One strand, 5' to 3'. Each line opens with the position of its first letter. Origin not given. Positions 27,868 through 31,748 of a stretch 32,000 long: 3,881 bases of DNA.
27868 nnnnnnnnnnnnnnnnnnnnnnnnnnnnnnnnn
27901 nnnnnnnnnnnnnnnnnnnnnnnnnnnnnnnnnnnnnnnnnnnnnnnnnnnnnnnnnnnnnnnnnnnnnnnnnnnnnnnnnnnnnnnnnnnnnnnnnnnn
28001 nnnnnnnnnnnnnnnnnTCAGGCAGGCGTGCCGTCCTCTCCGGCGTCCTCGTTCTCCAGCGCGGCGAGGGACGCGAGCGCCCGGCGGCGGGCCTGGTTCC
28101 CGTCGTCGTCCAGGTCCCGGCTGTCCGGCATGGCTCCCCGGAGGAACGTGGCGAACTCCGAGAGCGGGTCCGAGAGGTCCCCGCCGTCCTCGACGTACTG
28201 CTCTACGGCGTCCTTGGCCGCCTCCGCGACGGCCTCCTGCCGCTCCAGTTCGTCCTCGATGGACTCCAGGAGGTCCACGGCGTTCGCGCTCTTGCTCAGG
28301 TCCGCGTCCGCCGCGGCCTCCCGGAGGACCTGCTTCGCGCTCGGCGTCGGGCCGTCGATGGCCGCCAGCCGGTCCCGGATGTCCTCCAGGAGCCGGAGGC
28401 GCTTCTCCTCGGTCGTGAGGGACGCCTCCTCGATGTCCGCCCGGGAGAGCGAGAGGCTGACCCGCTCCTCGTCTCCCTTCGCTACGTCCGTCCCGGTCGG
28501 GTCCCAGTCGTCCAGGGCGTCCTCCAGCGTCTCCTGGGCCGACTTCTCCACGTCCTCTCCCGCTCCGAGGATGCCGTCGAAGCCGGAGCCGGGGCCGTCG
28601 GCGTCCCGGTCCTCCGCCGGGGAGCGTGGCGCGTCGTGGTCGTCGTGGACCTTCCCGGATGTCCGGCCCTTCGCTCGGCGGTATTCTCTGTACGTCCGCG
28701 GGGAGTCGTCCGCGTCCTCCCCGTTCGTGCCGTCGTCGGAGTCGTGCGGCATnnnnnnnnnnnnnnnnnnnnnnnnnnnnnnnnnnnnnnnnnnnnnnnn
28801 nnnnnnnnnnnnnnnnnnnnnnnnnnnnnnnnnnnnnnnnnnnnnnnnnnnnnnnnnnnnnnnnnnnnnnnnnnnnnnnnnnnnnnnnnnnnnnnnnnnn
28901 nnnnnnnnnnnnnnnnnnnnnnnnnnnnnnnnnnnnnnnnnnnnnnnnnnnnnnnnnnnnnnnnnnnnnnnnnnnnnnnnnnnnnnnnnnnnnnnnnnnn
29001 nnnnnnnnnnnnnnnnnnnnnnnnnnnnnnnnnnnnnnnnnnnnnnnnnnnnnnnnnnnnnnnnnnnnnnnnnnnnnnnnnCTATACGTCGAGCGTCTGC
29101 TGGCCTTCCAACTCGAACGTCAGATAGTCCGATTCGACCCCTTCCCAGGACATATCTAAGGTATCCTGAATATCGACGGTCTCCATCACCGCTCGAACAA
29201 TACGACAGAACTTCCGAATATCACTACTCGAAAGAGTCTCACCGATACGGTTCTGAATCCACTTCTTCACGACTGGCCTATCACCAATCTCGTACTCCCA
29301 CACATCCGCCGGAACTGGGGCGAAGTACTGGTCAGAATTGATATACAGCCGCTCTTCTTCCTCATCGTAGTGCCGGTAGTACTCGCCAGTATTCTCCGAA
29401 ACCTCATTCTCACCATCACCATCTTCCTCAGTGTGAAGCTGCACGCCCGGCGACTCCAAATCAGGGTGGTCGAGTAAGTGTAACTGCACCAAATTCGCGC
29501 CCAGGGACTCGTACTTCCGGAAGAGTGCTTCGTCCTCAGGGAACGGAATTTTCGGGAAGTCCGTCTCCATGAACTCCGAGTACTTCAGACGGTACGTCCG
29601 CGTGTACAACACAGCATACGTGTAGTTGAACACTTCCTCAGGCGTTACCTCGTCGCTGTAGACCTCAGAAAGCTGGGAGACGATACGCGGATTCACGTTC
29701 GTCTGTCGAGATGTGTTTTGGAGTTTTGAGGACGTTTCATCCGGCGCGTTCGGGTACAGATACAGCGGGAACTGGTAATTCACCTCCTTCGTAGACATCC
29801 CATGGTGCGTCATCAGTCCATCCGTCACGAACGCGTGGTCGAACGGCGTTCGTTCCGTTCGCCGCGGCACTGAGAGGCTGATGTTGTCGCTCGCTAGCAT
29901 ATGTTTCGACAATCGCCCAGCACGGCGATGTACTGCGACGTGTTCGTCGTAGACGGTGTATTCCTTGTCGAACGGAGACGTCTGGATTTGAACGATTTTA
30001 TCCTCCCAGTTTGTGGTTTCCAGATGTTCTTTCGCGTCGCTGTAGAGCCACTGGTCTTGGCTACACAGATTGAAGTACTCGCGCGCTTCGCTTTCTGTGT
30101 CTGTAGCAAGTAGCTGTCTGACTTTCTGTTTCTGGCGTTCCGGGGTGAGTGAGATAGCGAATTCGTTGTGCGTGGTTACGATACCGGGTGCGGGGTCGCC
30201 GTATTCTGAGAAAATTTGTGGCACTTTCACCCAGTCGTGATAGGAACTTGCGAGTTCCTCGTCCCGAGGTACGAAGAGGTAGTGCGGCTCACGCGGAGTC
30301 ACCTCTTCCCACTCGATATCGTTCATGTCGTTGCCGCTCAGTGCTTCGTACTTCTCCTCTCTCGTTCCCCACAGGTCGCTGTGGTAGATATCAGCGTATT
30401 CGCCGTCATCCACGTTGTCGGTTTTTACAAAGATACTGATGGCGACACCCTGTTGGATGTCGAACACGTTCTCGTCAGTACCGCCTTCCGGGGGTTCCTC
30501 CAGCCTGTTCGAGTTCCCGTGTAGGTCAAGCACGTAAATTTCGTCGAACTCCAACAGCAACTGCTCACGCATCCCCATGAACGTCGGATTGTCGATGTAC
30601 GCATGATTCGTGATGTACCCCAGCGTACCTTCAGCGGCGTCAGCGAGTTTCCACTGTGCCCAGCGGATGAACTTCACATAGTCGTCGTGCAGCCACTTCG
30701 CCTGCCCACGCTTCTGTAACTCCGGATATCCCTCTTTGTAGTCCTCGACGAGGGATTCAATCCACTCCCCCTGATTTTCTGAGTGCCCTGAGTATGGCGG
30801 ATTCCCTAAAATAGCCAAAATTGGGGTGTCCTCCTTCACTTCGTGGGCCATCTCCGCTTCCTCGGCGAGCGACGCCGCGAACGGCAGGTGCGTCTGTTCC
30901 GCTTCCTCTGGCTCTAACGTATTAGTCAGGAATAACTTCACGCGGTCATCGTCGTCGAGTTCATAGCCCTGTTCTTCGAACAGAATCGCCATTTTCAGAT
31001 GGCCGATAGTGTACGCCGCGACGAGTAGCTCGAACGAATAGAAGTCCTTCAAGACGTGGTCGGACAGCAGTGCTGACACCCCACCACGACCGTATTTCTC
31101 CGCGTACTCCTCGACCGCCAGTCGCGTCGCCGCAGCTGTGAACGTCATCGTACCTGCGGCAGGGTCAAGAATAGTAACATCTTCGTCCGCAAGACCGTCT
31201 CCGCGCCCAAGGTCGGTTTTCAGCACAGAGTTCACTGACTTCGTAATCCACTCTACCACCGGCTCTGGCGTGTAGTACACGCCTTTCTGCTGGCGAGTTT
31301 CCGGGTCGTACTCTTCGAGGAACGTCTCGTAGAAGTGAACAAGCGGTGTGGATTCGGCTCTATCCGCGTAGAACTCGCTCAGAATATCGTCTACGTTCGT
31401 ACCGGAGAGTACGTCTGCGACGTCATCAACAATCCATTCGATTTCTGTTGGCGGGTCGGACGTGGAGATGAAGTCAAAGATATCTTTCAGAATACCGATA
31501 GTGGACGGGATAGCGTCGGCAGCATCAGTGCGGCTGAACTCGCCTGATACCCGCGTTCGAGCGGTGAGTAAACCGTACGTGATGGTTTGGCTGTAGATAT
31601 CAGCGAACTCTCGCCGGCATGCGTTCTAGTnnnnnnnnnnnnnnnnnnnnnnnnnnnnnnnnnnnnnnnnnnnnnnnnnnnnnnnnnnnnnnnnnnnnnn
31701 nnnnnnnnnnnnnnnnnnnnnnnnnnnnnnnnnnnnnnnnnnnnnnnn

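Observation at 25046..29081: Integrase-less HUH-Rep module with a compact operon of unknown acidic proteins, between msrA and a broken methylase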

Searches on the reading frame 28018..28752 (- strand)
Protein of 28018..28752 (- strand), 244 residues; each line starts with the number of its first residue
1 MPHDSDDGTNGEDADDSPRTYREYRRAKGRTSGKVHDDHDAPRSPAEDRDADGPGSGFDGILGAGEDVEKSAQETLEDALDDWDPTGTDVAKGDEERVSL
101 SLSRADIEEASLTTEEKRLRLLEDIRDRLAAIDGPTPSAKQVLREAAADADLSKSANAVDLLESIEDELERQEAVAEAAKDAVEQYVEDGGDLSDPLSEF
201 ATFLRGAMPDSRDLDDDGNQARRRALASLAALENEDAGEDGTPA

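Call 3: search_protein_families(library=pfam, proteins=[window:28018-28752:-], max_evalue=1)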
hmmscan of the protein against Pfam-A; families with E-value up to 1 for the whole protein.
window:28018-28752:- (244 aa): 3 families
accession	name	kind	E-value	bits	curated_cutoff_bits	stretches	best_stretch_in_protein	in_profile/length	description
PF09548.15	Spore_III_AB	-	0.058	13.8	32.5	1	116-188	24-98/170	Stage III sporulation protein AB (spore_III_AB)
PF09311.16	Rab5-bind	-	0.072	13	33.6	1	122-189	199-267/307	Rabaptin-like protein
PF10410.14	DnaB_bind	-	0.073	13.8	20.6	0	110-135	12-37/56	DnaB-helicase binding domain of primase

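Call 4: search_protein_families(library=phrogs, proteins=[window:28018-28752:-], max_evalue=1)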
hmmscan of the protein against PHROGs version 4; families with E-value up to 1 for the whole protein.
window:28018-28752:- (244 aa): 5 families
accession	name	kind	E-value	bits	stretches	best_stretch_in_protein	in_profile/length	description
phrog_31490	-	unknown function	0.0048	18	1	124-152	27-54/80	-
phrog_14861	-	unknown function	0.13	13.7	1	140-189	24-72/89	-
phrog_34092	-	unknown function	0.17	13.2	1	113-174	45-107/112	-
phrog_4150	-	head and packaging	0.34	10.9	1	30-140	188-293/430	virion structural protein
phrog_16017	-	unknown function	0.7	8.6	1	75-209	45-153/1234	-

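Call 5: search_protein_families(library=ncbifam, proteins=[window:28018-28752:-], max_evalue=1)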
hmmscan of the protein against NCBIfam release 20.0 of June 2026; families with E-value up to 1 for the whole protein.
window:28018-28752:- (244 aa): 0 families

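Call 54: search_dna_similar(query=window:28018-28752:-, collection=phages, mode=protein, max_evalue=0.01, max_rows=10)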
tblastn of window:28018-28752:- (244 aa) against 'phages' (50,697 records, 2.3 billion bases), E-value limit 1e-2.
No match.

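Call 81: find_homologous_proteins(query=window:28018-28752:-)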
Query window:28018-28752:- (244 aa): 4 proteins with E <= 0.001 among 8000 candidates.
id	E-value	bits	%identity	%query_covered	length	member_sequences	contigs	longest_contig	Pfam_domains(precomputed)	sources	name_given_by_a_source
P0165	1.7e-145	501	100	100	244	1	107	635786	-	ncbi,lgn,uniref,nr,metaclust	ncbi:hypothetical protein [Haloferax volcanii]|uniref:Uncharacterized protein n=3 Tax=Haloferax volc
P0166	1.3e-111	390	84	100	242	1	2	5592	-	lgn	-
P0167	3.5e-75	271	74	80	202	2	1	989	-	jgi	jgi:hypothetical protein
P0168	4.4e-65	238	60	100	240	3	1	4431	-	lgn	-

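Call 83: search_protein_families(library=padloc, proteins=[window:28018-28752:-], max_evalue=0.01)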
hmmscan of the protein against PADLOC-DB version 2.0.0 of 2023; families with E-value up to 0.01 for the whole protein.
window:28018-28752:- (244 aa): 0 families

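Call 98: search_solved_structures(query=A6, max_evalue=1)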
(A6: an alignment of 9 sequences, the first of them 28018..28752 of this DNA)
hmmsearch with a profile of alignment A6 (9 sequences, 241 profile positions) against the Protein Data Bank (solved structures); distinct sequences matched with E-value up to 1: 15.
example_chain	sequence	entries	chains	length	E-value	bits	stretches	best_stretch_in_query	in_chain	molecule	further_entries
9lmn_A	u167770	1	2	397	0.043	16.9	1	174-235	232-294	42.8 kDa protein in whiE locus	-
1gqe_A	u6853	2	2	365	0.16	15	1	85-171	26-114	RELEASE FACTOR 2 | peptide chain release factor RF-2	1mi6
6ost_7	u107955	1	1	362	0.2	14.7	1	85-171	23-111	Peptide chain release factor 2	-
8p16_6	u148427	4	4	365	0.2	14.7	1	85-171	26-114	Peptide chain release factor RF2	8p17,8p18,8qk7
1ml5_Z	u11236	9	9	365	0.2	14.7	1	85-171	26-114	Peptide chain release factor 2 | Peptide chain release factor RF2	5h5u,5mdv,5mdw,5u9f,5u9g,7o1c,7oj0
6ot3_A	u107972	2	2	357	0.24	14.5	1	85-171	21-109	Peptide chain release factor 2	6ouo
5mgp_z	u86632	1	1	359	0.24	14.5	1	85-171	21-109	Peptide chain release factor 2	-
5czp_QY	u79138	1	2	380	0.31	14.1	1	85-171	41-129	Peptide chain release factor 2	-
6ogf_8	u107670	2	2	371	0.34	14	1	85-171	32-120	Peptide chain release factor 2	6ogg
6og7_8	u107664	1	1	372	0.34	13.9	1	85-171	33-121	Peptide chain release factor RF2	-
5dfe_QY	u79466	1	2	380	0.38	13.8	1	85-171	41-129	Peptide chain release factor 2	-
5u4i_v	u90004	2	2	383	0.39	13.7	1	85-171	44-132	Peptide chain release factor 2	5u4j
6c4h_v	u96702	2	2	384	0.41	13.7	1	85-171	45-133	Peptide chain release factor RF2 | Peptide chain release factor 2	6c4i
20yv_A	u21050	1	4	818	0.57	13.2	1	150-220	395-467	DUF262 domain-containing protein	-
20yw_A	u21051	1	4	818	0.57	13.2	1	150-220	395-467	DUF262 domain-containing protein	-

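Call 99: search_protein_families(library=phrogs, alignment_id=A6, max_evalue=0.01)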
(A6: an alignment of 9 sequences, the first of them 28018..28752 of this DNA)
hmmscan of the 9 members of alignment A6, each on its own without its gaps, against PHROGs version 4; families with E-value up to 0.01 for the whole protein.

A. member 1, window:28018-28752:- (244 aa): 1 family
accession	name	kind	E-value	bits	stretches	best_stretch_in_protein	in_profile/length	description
phrog_31490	-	unknown function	0.0048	18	0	124-152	27-54/80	-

B. families by the number of members that match (of 9 scanned): 1 family
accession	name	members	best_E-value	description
phrog_31490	-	3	0.00053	-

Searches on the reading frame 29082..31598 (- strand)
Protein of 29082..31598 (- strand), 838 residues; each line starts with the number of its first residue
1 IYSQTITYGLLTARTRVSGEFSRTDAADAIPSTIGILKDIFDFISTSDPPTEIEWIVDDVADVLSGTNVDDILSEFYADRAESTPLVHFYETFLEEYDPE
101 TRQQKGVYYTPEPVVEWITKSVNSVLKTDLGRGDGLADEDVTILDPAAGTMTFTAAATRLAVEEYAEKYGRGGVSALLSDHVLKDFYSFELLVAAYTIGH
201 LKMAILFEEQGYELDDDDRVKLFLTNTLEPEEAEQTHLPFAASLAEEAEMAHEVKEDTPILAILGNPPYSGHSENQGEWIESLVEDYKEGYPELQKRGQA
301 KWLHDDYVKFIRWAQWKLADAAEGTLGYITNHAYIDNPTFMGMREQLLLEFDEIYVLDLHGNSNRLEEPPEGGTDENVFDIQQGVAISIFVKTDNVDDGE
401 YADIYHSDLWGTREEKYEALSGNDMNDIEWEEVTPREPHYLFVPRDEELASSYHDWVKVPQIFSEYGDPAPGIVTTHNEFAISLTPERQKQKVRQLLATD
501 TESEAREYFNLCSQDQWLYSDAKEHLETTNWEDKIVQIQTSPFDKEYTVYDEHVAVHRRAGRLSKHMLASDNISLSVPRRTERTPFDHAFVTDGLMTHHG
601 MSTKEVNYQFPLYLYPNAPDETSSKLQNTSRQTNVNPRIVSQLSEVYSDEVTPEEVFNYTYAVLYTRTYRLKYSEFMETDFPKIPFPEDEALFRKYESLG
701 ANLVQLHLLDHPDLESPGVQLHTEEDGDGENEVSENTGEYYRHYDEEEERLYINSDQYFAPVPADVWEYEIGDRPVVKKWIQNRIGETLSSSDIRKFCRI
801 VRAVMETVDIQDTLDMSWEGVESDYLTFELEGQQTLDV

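Call 3: search_protein_families(library=pfam, proteins=[window:29082-31280:-], max_evalue=1)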
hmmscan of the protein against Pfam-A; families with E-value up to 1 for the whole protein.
window:29082-31280:- (732 aa): 4 families
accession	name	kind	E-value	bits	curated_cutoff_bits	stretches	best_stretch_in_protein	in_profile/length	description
PF18135.7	Type_ISP_C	-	4.8e-66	223.6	25.9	1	364-691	7-326/342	Type ISP C-terminal specificity domain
PF07669.17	Eco57I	-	3.8e-05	24.3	25.3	1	137-245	57-157/171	Eco57I restriction-modification methylase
PF20473.4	MmeI_Mtase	-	0.012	15.2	27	1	35-175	21-157/259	MmeI, DNA-methyltransferase domain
PF02384.22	N6_Mtase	-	0.043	13.6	20.4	1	2-170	28-142/311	N-6 DNA Methylase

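Call 5: search_protein_families(library=ncbifam, proteins=[window:29082-31280:-], max_evalue=1)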
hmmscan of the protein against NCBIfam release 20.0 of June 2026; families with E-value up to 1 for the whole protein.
window:29082-31280:- (732 aa): 0 families

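Call 83: search_protein_families(library=padloc, proteins=[window:29082-31598:-], max_evalue=0.01)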
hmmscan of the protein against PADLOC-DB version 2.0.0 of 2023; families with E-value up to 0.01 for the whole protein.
window:29082-31598:- (838 aa): 11 families
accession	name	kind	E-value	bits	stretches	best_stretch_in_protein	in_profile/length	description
PDLC03610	REase_MTase_IIG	-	3.6e-203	675.6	2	293-808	552-1062/1096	Type IIG restriction enzyme-methyltransferase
PDLC03631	REase_MTase_IIG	-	1.8e-91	305.6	2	2-507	210-715/1086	Type IIG restriction enzyme-methyltransferase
PDLC03597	REase_MTase_IIG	-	1.4e-60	203.1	1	86-785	861-1587/1646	Type IIG restriction enzyme-methyltransferase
PDLC03051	REase_MTase_I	-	4.2e-51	171.3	1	86-709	845-1471/1591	Type I restriction enzyme-methyltransferase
PDLC03621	REase_MTase_IIG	-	3e-34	116.2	2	79-396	276-588/1024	Type IIG restriction enzyme-methyltransferase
PDLC03021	MTase_I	-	1.8e-06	25.1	1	72-275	131-288/491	Type I methyltransferase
PDLC03250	MTase_II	-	5.5e-05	20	0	67-165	126-216/775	Type II methyltransferase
PDLC03026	MTase_I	-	0.00012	19.3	1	86-168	123-192/487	Type I methyltransferase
PDLC03025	MTase_I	-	0.00014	18.7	1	65-159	118-202/569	Type I methyltransferase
PDLC03245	MTase_II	-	0.0077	12.8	0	95-121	17-43/577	Type II methyltransferase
PDLC03338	MTase_II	-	0.01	12.6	0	98-163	122-179/604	Type II methyltransferase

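Call 84: search_protein_families(library=pfam, proteins=[window:29082-31598:-], max_evalue=0.01)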
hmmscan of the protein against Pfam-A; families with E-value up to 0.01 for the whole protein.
window:29082-31598:- (838 aa): 3 families
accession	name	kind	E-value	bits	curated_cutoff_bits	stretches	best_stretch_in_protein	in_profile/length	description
PF18135.7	Type_ISP_C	-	6.3e-66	223.2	25.9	1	470-797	7-326/342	Type ISP C-terminal specificity domain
PF02384.22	N6_Mtase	-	7.8e-08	32.4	20.4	1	87-276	7-142/311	N-6 DNA Methylase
PF07669.17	Eco57I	-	5e-05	23.9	25.3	1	243-351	57-157/171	Eco57I restriction-modification methylase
